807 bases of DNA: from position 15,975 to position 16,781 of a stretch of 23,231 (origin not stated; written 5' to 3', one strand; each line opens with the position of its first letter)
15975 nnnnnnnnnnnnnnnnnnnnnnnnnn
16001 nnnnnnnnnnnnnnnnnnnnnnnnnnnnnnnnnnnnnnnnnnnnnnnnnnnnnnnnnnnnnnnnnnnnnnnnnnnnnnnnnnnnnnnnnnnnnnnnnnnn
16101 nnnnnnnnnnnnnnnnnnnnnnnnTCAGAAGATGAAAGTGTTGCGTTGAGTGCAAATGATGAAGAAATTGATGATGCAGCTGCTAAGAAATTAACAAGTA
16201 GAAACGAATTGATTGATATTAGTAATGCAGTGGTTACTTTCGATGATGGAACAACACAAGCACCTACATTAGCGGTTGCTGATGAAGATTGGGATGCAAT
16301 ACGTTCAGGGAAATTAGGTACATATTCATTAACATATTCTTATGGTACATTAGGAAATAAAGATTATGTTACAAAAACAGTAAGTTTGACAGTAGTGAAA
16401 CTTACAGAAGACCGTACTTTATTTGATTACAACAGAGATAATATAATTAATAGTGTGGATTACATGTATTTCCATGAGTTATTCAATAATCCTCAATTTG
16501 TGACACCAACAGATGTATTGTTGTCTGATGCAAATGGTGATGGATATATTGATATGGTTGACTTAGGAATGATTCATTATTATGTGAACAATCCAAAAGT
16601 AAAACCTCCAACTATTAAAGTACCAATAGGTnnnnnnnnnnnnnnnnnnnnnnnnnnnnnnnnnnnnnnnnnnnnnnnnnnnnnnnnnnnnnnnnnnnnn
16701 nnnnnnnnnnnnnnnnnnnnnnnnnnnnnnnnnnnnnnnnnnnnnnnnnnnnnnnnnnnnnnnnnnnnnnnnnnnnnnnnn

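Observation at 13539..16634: One protein carries both a cohesin and a dockerin separated by eight Ig-like repeats: possible head-to-tail self-polymerising fibre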

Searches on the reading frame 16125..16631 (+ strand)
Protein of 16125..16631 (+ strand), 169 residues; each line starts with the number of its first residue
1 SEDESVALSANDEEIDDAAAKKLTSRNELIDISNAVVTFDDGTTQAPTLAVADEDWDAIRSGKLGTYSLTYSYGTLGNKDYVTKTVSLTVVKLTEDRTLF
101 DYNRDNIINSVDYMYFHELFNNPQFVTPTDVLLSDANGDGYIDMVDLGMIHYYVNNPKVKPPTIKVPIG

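Call 60: predict_structure(alignment_id=A4)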
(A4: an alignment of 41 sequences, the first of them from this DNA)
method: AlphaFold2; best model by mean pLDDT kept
length: 169 residues; sequences in the alignment: 41
mean_pLDDT: 96.8   pTM: 0.79
mean pLDDT of the five models: 96.8, 96.7, 96.7, 96.5, 96.4
residues with pLDDT >= 90: 167; 70-90: 2; 50-70: 0; < 50: 0
segments of 3 or more residues with pLDDT < 50: none
pLDDT, mean of each block of 10 residues (from residue 1): 98 97 98 98 98 98 98 97 98 96 96 97 96 96 97 96 92
secondary structure, 60 per line:
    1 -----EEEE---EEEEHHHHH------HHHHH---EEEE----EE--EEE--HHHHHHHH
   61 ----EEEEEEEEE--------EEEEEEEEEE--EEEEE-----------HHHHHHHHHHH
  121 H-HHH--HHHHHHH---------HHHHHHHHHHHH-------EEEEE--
elements in order: E6-9 E13-16 H17-21 H28-32 E36-39 E48-50 H53-60 E65-73 E82-91 E94-98 H110-121 H128-134 H144-155 E163-167

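Call 62: search_solved_structures(query=A3, max_evalue=1, show_alignments=2)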
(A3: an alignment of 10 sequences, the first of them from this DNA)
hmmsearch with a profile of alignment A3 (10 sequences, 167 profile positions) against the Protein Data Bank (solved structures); distinct sequences matched with E-value up to 1: 75 (the best 60 are shown).
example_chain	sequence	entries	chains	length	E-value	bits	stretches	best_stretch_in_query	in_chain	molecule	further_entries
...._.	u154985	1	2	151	6.5e-10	42.1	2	99-155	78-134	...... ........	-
8x3a_A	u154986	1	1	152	6.7e-10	42.1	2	99-155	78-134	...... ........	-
2vn5_B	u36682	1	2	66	4.1e-05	26.5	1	99-154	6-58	ENDOGLUCANASE A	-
4fl4_A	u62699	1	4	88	0.00014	24.7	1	93-154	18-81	Glycoside hydrolase family 9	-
9qf9_A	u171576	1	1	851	0.00014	24.7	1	90-153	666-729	Ruminococcus bromii Amy16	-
2vn6_B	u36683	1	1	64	0.00017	24.5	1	99-153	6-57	ENDOGLUCANASE A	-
1daq_A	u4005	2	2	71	0.00021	24.2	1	99-159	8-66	ENDOGLUCANASE SS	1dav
2mte_A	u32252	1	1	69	0.00021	24.2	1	99-159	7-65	Cellulose 1,4-beta-cellobiosidase (reducing end) CelS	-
4dh2_B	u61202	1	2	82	0.00031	23.6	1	96-153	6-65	Dockerin type 1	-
8zvk_A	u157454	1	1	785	0.00036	23.4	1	96-152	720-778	AaBgIC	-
9k6m_A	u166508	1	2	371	0.0005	22.9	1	82-156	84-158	EF-hand domain-containing protein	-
5nrm_B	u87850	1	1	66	0.0018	21.1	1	99-152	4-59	DocCel5: Type I dockerin repeat domain from A. cellulolyticus family 5 endoglucanase WP_01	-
5nrk_B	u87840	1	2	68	0.0048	19.7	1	99-152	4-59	DocCel5: Type I dockerin repeat domain from A. cellulolyticus family 5 endoglucanase WP_01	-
1a2x_A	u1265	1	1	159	0.0056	19.5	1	95-144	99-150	TROPONIN C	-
1tcf_A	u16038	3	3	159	0.0063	19.4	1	95-144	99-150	TROPONIN C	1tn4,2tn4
9qf8_A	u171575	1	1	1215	0.0064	19.3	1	67-153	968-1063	Ruminococcus bromii Amy10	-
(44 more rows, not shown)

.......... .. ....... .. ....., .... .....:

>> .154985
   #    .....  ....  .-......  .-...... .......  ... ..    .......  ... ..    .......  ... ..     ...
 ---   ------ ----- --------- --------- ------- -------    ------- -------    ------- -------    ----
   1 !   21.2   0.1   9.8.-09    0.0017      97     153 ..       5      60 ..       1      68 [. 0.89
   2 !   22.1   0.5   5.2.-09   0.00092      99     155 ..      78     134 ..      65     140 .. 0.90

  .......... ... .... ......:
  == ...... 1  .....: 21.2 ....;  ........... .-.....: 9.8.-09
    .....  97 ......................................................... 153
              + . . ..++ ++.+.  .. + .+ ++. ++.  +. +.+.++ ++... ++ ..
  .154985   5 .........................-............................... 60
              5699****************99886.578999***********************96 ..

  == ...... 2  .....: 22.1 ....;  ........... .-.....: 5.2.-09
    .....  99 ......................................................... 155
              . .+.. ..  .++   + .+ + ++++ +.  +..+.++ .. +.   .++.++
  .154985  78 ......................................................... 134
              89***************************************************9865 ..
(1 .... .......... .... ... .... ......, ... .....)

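Call 63: fold_search(model_id=the predicted structure, library=pdb)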
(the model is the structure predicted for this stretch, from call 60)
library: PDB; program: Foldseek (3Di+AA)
matches with E <= 10: 646; with E <= 0.001: 0
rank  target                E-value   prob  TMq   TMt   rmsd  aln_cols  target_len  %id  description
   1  9fbo_A                3.2e-03  1.00  0.35  0.15   5.2       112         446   14  Deletion mutant of chitinase MmChi60 (released 2025-05-28)
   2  4mb3                  5.2e-03  1.00  0.37  0.13   3.6        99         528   16  Crystal structure of E153Q mutant of cold-adapted chitinase from Moritella marina (released 2014-03-19)
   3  4hmc                  5.2e-03  1.00  0.37  0.13   3.7        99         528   15  Crystal structure of cold-adapted chitinase from Moritella marina (released 2013-05-01)
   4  4l3a_B                1.6e-02  0.99  0.34  0.16   4.0        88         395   19  Crystal structure of Internalin K (InlK) from Listeria monocytogenes (released 2013-08-28)
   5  7nit_C                4.0e-02  0.82  0.31  0.06   9.2       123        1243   12  X-ray structure of a multidomain BbgIII from Bifidobacterium bifidum (released 2021-12-22)
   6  7nit_A                4.8e-02  0.77  0.31  0.06   9.1       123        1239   12  X-ray structure of a multidomain BbgIII from Bifidobacterium bifidum (released 2021-12-22)
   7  9g93_A                7.8e-02  0.72  0.31  0.10   9.7       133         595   12  CryoET structure of the in vitro grown Bacillus anthracis Sap S-layer (released 2024-12-18)
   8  7nit_D                7.8e-02  0.69  0.31  0.06   9.2       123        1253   12  X-ray structure of a multidomain BbgIII from Bifidobacterium bifidum (released 2021-12-22)
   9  4fl4_G                1.0e-01  0.99  0.31  0.68   3.2        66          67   21  Scaffoldin conformation and dynamics revealed by a ternary complex from the Clostridium thermocellum cellulosome (released 2012-06-27)
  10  7jrl                  1.0e-01  0.92  0.33  0.14   5.7       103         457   10  The structure of CBM51-2 in complex with GlcNAc and INT domains from Clostridium perfringens ZmpB (released 2021-02-03)
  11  6bwn                  1.1e-01  0.44  0.30  0.25   7.8       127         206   16  Crystal Structure of Mouse Protocadherin-15 EC6-7 (released 2018-12-19)
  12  8zdm_2                1.4e-01  0.77  0.29  0.14   4.9       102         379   18  Cryo-EM structure of Mycobacteriophage Douge genome-free vertex (gp8) (released 2025-07-16)
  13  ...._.                1.5e-01  0.99  0.33  0.39   2.7        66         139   23  Crystal structure of cellulosomal double-dockerin module of Clo1313_0689 from Clostridium thermocellum (released 2024-04-03)
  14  4uyp_B                1.5e-01  0.96  0.29  0.58   3.4        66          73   20  High resolution structure of the third cohesin ScaC in complex with the ScaB dockerin with a mutation in the N-termina (released 2015-04-15)
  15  8zdk_1                1.5e-01  0.75  0.23  0.12   5.6        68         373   25  Cryo-EM structure of Mycobacteriophage Douge genome-packed vertex (gp8 and gp113) (released 2025-07-16)
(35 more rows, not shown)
